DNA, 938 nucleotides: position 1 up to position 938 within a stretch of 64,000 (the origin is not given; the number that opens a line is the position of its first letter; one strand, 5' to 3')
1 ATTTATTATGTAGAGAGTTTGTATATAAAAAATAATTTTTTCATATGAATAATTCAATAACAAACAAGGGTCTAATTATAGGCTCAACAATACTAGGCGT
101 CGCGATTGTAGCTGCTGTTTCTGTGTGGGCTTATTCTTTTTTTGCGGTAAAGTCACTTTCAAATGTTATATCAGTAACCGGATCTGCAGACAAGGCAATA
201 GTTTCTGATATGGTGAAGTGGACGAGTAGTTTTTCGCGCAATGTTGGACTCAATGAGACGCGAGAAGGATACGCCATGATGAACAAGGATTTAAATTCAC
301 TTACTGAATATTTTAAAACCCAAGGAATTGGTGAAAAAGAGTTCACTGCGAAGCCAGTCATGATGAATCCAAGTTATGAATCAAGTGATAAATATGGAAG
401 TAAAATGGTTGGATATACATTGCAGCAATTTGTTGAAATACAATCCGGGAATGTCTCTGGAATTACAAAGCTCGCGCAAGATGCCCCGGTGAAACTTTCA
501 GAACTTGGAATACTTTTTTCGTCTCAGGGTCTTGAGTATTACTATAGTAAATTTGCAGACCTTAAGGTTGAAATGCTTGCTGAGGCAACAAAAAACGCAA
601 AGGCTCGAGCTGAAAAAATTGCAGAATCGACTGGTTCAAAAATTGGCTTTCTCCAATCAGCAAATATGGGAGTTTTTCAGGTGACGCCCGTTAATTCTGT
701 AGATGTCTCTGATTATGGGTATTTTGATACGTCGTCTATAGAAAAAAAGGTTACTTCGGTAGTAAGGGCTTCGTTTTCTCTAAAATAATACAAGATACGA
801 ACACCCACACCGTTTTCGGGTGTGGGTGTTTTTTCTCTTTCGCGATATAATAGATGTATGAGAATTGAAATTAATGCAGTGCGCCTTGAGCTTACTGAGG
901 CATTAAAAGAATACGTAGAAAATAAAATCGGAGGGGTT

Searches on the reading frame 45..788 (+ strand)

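Call 69: search_protein_families(library=pfam, max_evalue=0.00001, proteins=[window:45-788:+])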
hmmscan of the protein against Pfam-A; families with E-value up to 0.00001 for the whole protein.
window:45-788:+ (247 aa): 1 family
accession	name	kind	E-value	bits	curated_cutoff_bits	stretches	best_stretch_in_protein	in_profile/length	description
PF04402.19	SIMPL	-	3.3e-20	73.7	25.2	1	42-209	1-161/205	Protein of unknown function (DUF541)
